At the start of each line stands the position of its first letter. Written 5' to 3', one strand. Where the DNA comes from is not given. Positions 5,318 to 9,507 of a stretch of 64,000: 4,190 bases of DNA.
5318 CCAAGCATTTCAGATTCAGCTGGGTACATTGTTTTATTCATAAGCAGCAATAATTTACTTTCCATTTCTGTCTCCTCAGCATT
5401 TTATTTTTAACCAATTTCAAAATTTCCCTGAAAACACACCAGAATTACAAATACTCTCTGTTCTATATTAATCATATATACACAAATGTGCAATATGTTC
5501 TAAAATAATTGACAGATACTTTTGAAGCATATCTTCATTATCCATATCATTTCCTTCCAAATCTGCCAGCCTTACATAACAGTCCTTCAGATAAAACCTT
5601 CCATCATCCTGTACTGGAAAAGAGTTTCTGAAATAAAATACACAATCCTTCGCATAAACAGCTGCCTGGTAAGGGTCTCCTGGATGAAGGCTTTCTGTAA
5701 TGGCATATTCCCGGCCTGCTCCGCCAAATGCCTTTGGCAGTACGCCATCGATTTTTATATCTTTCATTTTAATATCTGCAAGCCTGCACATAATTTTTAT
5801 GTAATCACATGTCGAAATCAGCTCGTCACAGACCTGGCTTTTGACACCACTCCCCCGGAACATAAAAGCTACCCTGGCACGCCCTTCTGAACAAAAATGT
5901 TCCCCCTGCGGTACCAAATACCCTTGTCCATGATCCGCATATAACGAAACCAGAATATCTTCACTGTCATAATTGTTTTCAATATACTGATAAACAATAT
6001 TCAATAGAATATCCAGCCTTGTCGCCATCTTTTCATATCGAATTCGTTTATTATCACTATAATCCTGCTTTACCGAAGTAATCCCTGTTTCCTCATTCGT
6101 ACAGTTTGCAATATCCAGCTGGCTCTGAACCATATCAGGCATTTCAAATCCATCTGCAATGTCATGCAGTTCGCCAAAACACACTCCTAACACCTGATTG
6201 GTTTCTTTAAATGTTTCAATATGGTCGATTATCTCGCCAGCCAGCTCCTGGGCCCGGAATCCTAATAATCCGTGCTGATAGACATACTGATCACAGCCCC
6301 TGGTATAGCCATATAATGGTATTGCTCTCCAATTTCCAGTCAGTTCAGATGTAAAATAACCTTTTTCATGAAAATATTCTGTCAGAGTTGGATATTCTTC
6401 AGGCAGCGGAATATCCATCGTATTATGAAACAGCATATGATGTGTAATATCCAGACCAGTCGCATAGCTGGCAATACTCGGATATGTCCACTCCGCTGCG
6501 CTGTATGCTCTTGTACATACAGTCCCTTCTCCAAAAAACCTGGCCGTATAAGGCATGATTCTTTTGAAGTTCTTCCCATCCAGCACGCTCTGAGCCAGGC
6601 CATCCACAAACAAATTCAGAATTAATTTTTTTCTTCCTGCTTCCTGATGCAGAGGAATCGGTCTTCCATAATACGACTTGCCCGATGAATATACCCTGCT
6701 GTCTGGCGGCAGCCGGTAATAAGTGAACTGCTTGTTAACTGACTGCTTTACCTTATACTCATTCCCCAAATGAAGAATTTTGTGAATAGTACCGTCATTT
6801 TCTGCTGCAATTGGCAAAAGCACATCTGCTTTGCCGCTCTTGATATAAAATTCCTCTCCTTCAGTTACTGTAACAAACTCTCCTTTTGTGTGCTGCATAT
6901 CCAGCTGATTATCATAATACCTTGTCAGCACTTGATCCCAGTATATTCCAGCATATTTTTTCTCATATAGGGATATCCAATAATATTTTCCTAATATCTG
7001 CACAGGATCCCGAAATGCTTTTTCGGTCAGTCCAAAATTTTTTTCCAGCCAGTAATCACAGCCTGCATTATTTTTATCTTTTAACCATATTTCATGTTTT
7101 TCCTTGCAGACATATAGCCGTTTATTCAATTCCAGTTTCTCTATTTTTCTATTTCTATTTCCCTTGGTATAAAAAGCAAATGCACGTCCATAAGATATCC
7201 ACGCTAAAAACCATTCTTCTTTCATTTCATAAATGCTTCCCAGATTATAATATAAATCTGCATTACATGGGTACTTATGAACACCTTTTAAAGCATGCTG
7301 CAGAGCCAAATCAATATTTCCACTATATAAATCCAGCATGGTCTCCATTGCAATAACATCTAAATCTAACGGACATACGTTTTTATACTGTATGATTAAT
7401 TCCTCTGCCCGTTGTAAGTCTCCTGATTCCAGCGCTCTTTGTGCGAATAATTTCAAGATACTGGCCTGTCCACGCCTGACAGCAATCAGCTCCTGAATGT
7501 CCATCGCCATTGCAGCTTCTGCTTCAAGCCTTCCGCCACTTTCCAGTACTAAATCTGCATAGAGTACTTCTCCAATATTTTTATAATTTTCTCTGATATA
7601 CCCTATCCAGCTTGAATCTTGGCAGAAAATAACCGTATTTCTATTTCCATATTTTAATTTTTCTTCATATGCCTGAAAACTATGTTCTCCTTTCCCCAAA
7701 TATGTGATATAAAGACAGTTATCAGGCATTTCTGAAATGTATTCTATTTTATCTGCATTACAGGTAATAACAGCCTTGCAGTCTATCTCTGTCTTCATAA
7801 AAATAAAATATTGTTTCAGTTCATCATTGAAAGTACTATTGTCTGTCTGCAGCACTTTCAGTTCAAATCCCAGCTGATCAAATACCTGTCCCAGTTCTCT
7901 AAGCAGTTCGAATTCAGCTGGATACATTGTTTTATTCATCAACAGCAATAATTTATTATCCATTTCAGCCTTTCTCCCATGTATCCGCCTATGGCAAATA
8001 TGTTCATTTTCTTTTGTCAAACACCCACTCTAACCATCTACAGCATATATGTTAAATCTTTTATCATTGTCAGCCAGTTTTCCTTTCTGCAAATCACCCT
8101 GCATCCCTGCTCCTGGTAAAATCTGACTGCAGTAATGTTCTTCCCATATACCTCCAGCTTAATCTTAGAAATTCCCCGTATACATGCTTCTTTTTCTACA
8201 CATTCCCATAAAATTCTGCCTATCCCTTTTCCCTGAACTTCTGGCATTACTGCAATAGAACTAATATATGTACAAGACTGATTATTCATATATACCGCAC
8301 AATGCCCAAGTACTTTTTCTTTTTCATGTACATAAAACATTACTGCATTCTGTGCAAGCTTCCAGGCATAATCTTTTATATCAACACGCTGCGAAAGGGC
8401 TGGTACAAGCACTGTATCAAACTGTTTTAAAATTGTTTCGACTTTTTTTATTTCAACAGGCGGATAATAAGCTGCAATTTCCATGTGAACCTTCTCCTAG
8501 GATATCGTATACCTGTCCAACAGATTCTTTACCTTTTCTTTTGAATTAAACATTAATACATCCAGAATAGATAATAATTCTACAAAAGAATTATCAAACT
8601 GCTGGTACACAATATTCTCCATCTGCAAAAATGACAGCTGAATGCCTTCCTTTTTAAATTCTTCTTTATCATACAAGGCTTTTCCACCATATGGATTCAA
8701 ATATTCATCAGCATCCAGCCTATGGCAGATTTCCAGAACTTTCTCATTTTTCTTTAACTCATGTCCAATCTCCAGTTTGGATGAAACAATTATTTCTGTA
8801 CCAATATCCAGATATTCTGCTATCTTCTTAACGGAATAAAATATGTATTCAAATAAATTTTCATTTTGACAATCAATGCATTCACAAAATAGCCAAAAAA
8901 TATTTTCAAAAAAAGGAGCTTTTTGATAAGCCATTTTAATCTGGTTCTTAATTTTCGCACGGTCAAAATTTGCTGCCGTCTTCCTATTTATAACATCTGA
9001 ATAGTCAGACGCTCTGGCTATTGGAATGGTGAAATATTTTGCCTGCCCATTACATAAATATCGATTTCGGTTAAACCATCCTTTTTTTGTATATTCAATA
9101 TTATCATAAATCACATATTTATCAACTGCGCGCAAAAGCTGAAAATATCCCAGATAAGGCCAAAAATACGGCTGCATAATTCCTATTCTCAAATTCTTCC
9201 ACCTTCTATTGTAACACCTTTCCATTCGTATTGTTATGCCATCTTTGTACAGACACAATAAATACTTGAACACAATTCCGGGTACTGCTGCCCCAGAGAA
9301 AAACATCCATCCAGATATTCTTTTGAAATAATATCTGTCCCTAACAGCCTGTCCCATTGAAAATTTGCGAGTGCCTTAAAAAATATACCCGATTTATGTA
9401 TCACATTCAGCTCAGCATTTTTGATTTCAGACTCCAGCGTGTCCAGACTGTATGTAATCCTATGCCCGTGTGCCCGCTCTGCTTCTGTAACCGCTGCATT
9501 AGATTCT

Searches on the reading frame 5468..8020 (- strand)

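Call 61: search_protein_families(library=pfam, proteins=[window:5468-8020:-], max_evalue=0.01)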
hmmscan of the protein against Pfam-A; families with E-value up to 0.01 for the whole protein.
window:5468-8020:- (850 aa): 3 families
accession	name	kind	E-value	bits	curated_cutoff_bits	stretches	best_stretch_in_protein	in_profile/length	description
PF00884.28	Sulfatase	-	2.4e-13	50.5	25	1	488-749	25-300/301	Sulfatase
PF01663.27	Phosphodiest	-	0.0006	19.9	23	0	470-549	4-80/342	Type I phosphodiesterase / nucleotide pyrophosphatase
PF13431.12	TPR_17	-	0.002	18.7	24.4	0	244-270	3-29/34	Tetratricopeptide repeat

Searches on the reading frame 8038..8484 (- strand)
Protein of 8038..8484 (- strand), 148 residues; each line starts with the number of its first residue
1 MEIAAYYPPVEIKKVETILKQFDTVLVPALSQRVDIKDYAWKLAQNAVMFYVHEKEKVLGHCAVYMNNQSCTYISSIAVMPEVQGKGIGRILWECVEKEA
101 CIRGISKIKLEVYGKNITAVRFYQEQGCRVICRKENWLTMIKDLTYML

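Call 63: search_protein_families(library=pfam, proteins=[window:8038-8484:-], max_evalue=0.001)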
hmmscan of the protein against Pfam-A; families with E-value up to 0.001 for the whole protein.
window:8038-8484:- (148 aa): 5 families
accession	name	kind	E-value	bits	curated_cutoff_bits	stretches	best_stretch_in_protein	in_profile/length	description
PF00583.31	Acetyltransf_1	-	1.6e-17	64.3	20.7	1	33-127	22-115/116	Acetyltransferase (GNAT) family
PF13673.13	Acetyltransf_10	-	8.7e-13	48.8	23.6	1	43-131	26-110/128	Acetyltransferase (GNAT) domain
PF13508.13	Acetyltransf_7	-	9.8e-11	42.3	27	1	50-127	5-81/84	Acetyltransferase (GNAT) domain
PF08445.16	FR47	-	4.9e-05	23.7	22.1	1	62-137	13-85/86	FR47-like protein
PF04768.19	NAT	-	0.00079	19.7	27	0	19-98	34-113/168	NAT, N-acetyltransferase, of N-acetylglutamate synthase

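Call 64: search_protein_families(library=ncbifam, proteins=[window:8038-8484:-], max_evalue=0.001)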
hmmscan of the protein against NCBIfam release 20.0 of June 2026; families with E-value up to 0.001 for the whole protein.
window:8038-8484:- (148 aa): 18 families
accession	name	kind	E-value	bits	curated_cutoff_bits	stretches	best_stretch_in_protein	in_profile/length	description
TIGR01575.1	rimI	equivalog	5.7e-15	55.6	86.4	1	41-137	25-121/132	ribosomal protein S18-alanine N-acetyltransferase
NF007853.0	PRK10562.1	equivalog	1.1e-09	38.7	125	1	46-133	47-125/146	N-acetyltransferase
NF002959.0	PRK03624.1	equivalog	4.4e-09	36.2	124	1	42-128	43-129/147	GNAT family acetyltransferase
NF005840.0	PRK07757.1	equivalog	2.5e-08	34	154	1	42-131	36-121/153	N-acetyltransferase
NF040503.1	resist_ArsN1a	equivalog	3.1e-08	33.5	170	1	32-131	33-136/159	arsinothricin resistance N-acetyltransferase ArsN1 family A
NF008212.0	PRK10975.1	equivalog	2.3e-07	30.8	219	1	50-138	142-229/232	dTDP-4-amino-4,6-dideoxy-D-galactose acyltransferase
NF040501.1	resist_ArsN2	equivalog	2.2e-06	27.3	125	1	44-135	20-108/133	arsenic resistance N-acetyltransferase ArsN2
NF007025.1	PRK09491.1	equivalog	2.3e-06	27.6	173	1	74-136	65-127/145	ribosomal protein S18-alanine N-acetyltransferase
NF000360.1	sat4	exception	6.7e-06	26.3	380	1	47-130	72-155/180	streptothricin N-acetyltransferase Sat4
NF000487.1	stat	exception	1.2e-05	25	420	1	60-128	92-161/189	streptothricin N-acetyltransferase STAT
TIGR02382.1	wecD_rffC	equivalog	7.4e-05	22.4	195.1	1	55-130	107-182/191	dTDP-4-amino-4,6-dideoxy-D-galactose acyltransferase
NF053587.1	SpmdActasePaiA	equivalog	8.2e-05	22.4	250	1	47-127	59-146/172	spermidine/spermine N(1)-acetyltransferase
NF000359.1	sat3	exception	0.00014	22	360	1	46-130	69-154/180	streptothricin N-acetyltransferase Sat3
NF007807.0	PRK10514.1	equivalog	0.00014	21.8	134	1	43-135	47-129/147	acetyltransferase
TIGR03585.1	PseH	equivalog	0.00015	21.9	93.1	1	49-130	53-135/156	UDP-4-amino-4,6-dideoxy-N-acetyl-beta-L-altrosamine N-acetyltransferase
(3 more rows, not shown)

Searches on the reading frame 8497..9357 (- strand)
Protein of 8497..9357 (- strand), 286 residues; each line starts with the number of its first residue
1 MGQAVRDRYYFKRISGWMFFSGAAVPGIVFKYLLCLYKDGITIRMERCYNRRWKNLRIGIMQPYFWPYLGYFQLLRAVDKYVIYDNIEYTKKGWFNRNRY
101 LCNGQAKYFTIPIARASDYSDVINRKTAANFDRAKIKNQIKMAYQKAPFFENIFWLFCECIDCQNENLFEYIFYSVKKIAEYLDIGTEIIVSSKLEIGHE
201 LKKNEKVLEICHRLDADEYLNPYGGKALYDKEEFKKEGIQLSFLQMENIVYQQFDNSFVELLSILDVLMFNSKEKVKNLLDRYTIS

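Call 61: search_protein_families(library=pfam, proteins=[window:8497-9357:-], max_evalue=0.01)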
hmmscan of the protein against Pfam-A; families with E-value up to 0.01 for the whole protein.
window:8497-9357:- (286 aa): 1 family
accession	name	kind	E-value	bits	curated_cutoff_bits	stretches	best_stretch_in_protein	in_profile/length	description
PF08889.16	WbqC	-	2e-65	221.2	21.3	1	62-277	1-217/218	WbqC-like protein family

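Call 64: search_protein_families(library=ncbifam, proteins=[window:8497-9357:-], max_evalue=0.001)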
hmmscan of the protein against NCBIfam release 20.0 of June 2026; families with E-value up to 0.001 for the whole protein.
window:8497-9357:- (286 aa): 0 families
